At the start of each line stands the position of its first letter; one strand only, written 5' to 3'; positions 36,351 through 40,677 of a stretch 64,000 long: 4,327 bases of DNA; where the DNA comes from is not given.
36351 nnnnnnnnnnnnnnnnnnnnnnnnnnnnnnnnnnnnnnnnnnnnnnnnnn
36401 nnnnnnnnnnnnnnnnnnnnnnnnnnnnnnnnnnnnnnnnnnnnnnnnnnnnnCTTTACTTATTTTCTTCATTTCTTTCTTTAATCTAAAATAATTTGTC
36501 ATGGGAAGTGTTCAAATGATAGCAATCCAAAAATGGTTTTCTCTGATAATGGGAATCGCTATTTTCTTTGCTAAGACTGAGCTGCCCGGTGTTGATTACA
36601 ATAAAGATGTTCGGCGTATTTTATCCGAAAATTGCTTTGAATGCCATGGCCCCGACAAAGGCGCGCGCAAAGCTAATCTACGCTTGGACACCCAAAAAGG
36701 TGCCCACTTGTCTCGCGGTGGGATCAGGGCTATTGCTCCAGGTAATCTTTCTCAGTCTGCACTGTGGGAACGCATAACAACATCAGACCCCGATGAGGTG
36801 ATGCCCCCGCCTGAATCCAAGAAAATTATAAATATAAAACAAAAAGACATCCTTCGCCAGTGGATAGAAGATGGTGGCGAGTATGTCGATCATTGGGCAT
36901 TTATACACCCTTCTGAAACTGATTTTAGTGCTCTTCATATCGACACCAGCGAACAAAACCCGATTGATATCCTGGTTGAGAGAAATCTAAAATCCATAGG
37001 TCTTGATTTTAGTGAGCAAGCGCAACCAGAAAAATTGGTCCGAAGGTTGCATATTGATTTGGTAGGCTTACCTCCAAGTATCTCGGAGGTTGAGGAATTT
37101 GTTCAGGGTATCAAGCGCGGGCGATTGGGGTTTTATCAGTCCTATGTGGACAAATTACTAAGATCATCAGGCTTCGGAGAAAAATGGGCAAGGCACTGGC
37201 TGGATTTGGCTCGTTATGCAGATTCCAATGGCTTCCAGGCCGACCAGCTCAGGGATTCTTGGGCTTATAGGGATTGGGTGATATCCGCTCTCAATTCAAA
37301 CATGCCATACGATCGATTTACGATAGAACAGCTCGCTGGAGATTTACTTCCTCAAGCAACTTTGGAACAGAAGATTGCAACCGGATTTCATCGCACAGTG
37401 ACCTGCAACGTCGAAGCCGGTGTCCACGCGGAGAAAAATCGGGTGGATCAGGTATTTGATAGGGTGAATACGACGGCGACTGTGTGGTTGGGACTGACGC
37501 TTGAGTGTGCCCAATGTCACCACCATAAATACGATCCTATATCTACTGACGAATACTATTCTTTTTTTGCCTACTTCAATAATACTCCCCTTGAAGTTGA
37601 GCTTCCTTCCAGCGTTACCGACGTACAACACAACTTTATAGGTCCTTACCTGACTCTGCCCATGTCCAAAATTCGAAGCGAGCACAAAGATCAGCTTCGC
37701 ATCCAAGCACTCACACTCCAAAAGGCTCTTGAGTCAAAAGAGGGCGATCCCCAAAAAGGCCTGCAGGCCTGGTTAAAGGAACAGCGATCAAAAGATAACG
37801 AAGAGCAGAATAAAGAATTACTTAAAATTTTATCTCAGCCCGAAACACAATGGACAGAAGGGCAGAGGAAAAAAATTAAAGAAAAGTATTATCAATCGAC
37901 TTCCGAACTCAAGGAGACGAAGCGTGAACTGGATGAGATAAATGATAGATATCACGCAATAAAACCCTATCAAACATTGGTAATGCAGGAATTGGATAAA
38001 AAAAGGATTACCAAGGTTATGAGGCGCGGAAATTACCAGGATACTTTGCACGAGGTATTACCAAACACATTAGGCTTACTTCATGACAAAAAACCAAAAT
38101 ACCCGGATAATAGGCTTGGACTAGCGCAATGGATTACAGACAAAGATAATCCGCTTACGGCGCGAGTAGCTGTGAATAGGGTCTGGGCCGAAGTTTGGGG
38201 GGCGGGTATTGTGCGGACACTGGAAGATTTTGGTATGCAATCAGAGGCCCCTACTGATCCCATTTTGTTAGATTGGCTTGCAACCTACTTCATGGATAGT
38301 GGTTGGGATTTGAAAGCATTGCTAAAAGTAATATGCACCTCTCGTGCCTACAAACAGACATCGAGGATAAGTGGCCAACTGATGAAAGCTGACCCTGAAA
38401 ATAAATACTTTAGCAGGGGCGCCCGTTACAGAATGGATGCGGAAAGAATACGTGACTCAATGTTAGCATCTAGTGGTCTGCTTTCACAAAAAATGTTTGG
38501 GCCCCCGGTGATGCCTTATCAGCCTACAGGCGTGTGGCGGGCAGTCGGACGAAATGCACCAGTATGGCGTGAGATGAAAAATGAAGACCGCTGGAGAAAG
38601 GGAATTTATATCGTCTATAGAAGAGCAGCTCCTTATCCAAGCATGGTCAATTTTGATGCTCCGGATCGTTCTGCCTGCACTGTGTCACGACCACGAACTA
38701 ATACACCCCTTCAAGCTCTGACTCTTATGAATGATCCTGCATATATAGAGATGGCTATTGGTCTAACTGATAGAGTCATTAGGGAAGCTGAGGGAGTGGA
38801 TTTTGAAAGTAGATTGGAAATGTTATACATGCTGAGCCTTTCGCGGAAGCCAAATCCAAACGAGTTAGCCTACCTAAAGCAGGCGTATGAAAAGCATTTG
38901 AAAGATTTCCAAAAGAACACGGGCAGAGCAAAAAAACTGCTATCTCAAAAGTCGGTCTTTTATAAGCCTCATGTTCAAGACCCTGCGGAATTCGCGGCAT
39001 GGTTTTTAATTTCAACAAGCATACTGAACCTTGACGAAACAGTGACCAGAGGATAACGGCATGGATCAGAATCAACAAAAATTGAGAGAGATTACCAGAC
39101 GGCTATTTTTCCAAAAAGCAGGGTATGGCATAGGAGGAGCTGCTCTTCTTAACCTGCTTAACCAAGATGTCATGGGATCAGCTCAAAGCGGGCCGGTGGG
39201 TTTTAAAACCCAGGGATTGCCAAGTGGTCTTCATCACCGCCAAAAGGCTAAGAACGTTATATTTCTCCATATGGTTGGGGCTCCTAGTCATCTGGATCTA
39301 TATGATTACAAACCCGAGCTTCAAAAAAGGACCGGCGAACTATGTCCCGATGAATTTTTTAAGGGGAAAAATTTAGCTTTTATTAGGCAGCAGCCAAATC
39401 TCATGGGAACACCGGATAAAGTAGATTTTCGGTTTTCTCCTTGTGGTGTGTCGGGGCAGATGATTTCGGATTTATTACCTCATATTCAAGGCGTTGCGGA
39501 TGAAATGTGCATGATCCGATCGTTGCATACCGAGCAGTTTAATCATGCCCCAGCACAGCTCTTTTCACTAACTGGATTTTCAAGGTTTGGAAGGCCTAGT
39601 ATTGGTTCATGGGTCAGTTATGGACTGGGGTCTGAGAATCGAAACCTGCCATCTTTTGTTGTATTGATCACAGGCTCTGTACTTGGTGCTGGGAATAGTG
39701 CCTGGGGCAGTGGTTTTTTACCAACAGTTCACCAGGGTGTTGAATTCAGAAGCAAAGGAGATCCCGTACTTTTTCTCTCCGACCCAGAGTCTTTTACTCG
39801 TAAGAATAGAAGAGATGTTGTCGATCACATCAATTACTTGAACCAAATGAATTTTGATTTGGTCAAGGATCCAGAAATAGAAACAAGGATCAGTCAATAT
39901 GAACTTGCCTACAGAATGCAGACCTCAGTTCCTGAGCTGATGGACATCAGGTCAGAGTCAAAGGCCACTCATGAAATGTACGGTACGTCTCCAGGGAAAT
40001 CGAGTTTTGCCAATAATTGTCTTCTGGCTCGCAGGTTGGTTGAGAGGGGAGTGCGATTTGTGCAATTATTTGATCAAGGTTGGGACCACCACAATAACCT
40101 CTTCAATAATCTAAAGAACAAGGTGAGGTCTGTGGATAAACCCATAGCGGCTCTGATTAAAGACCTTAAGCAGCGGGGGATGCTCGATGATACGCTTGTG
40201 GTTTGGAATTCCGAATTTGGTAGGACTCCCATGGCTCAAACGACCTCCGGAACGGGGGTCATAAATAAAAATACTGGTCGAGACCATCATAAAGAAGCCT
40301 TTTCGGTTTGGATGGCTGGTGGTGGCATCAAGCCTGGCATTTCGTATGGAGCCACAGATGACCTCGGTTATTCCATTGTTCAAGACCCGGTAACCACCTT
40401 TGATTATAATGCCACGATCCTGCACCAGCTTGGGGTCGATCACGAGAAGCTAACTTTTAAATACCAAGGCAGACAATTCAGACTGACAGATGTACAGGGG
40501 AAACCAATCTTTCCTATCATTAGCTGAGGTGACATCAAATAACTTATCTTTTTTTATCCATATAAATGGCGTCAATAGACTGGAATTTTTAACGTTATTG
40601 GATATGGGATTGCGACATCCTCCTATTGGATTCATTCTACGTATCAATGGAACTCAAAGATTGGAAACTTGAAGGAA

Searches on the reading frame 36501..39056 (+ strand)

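Call 37: search_protein_families(library=pfam, proteins=[window:36501-39056:+], max_evalue=0.00001)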
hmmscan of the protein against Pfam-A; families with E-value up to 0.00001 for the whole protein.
window:36501-39056:+ (851 aa): 3 families
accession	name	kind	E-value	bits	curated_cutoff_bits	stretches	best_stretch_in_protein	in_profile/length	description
PF07587.16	PSD1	-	2.4e-92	309.2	28.5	1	537-794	1-242/244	Protein of unknown function (DUF1553)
PF07583.16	PSCyt2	-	9.4e-78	261.4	29.8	1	154-362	1-207/209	Protein of unknown function (DUF1549)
PF07635.16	PSCyt1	-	2.6e-17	63.6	22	1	45-105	1-59/59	Planctomycete cytochrome C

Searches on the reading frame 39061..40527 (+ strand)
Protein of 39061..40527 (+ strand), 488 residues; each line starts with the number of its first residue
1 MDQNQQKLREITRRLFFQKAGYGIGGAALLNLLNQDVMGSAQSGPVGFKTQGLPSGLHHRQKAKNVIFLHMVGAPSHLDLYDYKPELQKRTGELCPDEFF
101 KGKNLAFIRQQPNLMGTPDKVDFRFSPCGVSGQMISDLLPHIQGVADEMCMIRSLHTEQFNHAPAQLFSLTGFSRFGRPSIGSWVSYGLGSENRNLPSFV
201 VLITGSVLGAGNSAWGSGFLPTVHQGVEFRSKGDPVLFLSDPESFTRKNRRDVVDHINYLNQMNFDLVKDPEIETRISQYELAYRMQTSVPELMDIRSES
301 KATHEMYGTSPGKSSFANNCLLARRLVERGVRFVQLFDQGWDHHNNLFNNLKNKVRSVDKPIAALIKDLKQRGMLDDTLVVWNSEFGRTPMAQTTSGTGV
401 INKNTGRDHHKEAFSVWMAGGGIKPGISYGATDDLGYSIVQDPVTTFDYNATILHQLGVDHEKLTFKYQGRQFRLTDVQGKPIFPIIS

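Call 37: search_protein_families(library=pfam, proteins=[window:39061-40527:+], max_evalue=0.00001)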
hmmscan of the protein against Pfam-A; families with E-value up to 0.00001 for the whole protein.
window:39061-40527:+ (488 aa): 1 family
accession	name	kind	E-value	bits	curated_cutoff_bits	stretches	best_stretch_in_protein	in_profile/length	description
PF07394.17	DUF1501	-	3.5e-154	514.1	27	1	63-484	1-387/390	Protein of unknown function (DUF1501)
